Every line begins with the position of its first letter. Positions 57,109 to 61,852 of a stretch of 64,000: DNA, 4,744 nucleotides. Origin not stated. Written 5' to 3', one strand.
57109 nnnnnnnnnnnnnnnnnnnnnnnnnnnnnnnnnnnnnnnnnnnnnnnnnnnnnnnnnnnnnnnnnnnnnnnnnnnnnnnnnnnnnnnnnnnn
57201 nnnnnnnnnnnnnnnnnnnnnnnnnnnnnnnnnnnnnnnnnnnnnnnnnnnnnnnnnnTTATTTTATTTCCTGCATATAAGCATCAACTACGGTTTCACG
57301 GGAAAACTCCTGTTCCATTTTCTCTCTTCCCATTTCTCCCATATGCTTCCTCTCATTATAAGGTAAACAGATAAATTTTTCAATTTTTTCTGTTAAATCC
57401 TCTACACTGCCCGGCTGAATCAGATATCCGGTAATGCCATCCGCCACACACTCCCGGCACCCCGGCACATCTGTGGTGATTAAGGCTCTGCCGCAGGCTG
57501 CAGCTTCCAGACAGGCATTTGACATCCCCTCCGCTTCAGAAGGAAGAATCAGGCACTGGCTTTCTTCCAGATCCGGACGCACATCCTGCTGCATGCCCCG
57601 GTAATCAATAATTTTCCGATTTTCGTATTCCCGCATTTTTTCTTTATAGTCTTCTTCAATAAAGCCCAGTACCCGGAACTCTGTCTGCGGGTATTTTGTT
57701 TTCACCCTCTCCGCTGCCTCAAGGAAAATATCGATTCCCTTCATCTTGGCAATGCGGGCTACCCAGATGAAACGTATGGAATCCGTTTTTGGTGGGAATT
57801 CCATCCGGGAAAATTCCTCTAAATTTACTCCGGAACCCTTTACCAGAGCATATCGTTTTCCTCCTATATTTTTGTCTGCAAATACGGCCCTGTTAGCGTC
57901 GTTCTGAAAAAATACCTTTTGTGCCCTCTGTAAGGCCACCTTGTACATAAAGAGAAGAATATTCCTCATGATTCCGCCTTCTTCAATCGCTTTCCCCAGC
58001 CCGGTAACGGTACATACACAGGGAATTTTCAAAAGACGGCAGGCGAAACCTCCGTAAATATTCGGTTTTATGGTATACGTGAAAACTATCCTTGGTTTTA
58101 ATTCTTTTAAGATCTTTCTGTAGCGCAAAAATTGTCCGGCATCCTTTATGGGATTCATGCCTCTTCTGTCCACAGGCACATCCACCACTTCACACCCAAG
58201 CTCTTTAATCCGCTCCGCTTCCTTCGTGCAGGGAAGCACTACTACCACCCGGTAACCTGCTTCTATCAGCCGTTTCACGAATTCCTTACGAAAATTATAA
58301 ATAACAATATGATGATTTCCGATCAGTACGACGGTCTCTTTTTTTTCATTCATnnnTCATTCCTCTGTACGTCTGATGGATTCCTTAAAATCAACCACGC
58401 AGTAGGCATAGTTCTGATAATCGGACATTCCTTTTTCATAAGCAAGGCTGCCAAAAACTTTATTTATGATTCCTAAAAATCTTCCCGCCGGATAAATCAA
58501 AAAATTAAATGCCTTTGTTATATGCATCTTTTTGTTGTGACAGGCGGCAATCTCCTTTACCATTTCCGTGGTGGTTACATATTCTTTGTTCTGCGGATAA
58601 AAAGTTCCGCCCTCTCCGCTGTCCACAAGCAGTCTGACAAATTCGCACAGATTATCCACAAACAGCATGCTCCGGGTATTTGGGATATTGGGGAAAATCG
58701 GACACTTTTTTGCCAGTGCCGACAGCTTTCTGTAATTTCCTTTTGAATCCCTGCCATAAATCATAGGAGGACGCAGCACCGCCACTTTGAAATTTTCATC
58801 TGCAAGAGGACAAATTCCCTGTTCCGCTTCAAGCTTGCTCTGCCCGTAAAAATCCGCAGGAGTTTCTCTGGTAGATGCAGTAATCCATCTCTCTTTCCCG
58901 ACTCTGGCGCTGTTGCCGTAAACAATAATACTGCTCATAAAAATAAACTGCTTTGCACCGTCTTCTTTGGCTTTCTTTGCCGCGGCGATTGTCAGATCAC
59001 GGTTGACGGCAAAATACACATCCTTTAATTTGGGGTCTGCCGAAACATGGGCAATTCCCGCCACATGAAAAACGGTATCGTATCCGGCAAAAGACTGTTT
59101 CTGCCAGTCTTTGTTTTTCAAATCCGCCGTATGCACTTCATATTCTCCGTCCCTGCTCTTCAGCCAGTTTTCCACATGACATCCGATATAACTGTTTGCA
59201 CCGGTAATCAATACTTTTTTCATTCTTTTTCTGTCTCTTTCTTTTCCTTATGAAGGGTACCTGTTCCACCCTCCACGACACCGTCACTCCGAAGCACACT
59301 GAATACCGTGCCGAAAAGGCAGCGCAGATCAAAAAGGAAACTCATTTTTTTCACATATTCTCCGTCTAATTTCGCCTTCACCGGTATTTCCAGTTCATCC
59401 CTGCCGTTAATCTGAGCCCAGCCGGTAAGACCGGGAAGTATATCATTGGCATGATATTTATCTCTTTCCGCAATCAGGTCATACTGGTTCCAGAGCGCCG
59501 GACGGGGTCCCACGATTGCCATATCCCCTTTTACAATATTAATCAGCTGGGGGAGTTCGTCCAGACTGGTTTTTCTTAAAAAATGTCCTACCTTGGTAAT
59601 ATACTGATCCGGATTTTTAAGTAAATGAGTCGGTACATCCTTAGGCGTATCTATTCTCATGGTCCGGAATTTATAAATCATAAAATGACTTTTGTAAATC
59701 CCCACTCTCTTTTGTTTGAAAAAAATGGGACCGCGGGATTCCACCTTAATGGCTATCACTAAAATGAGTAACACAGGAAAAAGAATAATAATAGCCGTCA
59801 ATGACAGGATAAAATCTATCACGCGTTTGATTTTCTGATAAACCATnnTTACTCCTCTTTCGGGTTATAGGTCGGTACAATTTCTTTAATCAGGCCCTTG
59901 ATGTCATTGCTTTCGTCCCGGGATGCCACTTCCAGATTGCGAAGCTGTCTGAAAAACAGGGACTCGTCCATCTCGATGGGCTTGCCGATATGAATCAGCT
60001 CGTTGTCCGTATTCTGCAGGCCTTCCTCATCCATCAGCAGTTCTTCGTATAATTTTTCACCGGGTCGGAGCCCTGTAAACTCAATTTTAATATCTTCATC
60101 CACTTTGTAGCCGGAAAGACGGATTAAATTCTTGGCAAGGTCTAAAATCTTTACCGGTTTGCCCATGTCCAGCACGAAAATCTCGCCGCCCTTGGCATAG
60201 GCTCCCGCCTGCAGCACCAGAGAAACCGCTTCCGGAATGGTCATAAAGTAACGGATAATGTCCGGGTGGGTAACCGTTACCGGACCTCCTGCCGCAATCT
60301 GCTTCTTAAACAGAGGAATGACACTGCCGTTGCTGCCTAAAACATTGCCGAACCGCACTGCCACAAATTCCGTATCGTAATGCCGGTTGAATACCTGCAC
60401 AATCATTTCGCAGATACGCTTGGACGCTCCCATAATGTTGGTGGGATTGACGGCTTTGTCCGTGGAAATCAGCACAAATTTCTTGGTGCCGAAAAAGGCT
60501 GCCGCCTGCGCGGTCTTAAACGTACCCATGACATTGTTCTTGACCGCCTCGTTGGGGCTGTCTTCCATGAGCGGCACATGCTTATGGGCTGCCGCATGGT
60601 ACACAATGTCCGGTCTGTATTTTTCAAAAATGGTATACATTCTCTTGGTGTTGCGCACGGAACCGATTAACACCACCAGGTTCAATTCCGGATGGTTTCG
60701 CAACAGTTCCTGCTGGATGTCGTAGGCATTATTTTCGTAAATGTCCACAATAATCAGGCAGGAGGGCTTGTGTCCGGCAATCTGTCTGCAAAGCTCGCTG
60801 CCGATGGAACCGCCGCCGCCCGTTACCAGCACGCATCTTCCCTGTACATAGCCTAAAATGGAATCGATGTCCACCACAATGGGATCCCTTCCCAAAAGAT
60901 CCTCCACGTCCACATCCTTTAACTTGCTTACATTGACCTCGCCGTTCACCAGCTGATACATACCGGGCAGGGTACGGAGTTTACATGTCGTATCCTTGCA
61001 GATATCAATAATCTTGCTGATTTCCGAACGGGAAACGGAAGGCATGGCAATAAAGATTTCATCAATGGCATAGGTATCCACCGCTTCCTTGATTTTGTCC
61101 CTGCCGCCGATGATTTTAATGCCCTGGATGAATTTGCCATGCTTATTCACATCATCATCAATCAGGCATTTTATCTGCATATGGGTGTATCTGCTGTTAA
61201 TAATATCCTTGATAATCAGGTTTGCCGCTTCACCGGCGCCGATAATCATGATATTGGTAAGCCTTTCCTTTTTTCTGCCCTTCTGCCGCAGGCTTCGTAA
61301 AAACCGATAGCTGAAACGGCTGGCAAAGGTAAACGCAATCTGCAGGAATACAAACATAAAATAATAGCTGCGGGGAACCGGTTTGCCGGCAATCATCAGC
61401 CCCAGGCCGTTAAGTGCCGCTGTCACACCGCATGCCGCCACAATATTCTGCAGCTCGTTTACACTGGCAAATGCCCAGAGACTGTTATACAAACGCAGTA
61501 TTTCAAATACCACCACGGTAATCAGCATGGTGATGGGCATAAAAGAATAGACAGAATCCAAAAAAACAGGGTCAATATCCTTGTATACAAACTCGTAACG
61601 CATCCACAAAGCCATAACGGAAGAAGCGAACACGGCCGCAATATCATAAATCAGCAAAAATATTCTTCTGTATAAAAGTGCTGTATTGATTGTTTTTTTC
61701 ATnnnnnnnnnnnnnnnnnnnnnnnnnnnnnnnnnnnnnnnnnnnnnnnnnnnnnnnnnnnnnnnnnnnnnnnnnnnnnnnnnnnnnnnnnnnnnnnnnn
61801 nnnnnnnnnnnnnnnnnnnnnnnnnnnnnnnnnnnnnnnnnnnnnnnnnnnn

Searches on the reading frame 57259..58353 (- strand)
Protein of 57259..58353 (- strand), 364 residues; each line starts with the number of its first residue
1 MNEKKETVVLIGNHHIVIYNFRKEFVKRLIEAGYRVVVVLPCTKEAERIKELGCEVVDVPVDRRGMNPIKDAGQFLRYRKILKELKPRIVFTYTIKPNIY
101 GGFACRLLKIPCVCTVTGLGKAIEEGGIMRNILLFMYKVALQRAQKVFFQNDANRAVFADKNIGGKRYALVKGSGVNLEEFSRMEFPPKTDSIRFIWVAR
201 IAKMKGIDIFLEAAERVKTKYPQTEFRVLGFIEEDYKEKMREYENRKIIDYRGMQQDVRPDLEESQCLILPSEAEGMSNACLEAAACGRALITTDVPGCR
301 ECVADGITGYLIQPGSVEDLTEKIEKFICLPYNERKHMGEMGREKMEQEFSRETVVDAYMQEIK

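Call 6: search_protein_families(library=pfam, proteins=[window:57259-58353:-])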
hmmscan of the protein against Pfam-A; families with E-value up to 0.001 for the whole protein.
window:57259-58353:- (364 aa): 7 families
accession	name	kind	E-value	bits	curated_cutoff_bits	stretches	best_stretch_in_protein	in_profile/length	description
PF00534.26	Glycos_transf_1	-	6.8e-29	101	26.4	1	183-344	6-171/172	Glycosyl transferases group 1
PF13692.12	Glyco_trans_1_4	-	1e-27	97.6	27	1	194-327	3-139/142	Glycosyl transferases group 1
PF13477.12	Glyco_trans_4_2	-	8.2e-14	52.4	23.4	1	21-151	12-139/139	Glycosyl transferase 4-like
PF13579.12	Glyco_trans_4_4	-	9.2e-12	46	29.7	1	24-168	9-152/158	Glycosyl transferase 4-like domain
PF13439.12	Glyco_transf_4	-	1.1e-10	42.2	28.5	1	24-157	10-147/170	Glycosyltransferase Family 4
PF20706.3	GT4-conflict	-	5.3e-08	32.7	26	1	182-302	187-319/385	Family 4 Glycosyltransferase in conflict systems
PF13524.12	Glyco_trans_1_2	-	2.3e-06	28.1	25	1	222-360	13-143/144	Glycosyl transferase-like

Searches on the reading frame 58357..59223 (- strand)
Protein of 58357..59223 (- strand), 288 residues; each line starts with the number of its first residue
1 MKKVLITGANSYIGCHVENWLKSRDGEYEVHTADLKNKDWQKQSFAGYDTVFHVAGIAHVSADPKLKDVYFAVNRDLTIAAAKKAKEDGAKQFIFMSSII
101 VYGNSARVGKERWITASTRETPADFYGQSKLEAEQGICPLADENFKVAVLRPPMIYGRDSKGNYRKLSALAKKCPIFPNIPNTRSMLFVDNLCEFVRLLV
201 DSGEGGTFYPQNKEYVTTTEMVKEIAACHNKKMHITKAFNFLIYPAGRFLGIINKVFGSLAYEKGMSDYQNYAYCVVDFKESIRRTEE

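Call 6: search_protein_families(library=pfam, proteins=[window:58357-59223:-])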
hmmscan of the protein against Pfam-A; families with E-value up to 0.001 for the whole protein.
window:58357-59223:- (288 aa): 6 families
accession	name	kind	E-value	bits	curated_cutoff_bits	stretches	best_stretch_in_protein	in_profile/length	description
PF01370.27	Epimerase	-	1.6e-21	77.2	20.9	1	4-202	1-227/240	NAD dependent epimerase/dehydratase family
PF01073.25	3Beta_HSD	-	7.3e-12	45.3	22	1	28-191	47-220/280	3-beta hydroxysteroid dehydrogenase/isomerase family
PF04321.23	RmlD_sub_bind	-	1.8e-11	44.1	27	1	3-173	2-169/287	RmlD substrate binding domain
PF07993.18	NAD_binding_4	-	7.4e-11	42.1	20.1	1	27-168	69-220/258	Male sterility protein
PF16363.11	GDP_Man_Dehyd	-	1.2e-07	32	27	1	18-135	40-162/332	GDP-mannose 4,6 dehydratase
PF13460.12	NAD_binding_10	-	2.8e-06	27.7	27.2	1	26-166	39-156/184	NAD(P)H-binding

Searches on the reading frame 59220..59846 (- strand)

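Call 7: search_protein_families(library=pfam, proteins=[window:59220-59846:-])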
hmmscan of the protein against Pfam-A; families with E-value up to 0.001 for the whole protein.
window:59220-59846:- (208 aa): 1 family
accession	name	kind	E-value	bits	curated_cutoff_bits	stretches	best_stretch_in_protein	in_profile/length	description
PF02397.22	Bac_transf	-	3.4e-62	209.6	27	1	7-185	1-178/179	Bacterial sugar transferase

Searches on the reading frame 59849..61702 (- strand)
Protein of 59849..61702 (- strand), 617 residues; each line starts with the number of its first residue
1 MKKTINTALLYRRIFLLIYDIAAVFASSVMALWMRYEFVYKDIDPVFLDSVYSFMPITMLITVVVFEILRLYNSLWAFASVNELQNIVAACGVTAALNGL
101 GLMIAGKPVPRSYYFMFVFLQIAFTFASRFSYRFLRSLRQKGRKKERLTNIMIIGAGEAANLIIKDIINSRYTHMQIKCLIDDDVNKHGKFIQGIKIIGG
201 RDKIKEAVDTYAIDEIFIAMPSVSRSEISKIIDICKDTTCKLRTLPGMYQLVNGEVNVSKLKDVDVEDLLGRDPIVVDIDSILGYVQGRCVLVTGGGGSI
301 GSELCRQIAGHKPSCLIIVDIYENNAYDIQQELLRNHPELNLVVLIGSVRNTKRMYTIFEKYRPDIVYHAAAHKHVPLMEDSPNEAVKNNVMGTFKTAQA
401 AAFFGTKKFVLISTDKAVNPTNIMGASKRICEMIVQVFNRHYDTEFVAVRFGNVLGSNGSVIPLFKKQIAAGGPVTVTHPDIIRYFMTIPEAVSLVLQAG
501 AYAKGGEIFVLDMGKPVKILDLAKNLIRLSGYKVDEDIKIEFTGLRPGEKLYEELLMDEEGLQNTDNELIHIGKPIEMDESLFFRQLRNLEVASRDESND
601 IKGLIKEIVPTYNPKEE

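Call 7: search_protein_families(library=pfam, proteins=[window:59849-61702:-])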
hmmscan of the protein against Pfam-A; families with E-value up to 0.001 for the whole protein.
window:59849-61702:- (617 aa): 8 families
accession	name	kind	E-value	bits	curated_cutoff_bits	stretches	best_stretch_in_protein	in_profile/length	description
PF02719.21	Polysacc_synt_2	-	2.5e-122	408.1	20.2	1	291-572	1-290/293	Polysaccharide biosynthesis protein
PF01370.27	Epimerase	-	7.2e-24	84.9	20.9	1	291-502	1-227/240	NAD dependent epimerase/dehydratase family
PF16363.11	GDP_Man_Dehyd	-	4.2e-19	69.6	27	1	292-519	1-255/332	GDP-mannose 4,6 dehydratase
PF13727.12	CoA_binding_3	-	5.5e-13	49.7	25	1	86-246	20-175/175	CoA-binding domain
PF04321.23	RmlD_sub_bind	-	1.3e-11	44.6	27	1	291-459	3-156/287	RmlD substrate binding domain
PF01073.25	3Beta_HSD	-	1.1e-06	28.4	22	1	292-420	1-122/280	3-beta hydroxysteroid dehydrogenase/isomerase family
PF00106.31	adh_short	-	0.00031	20.7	26.6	1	290-402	2-120/195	short chain dehydrogenase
PF07993.18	NAD_binding_4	-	0.00056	19.6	20.1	0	365-422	90-144/258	Male sterility protein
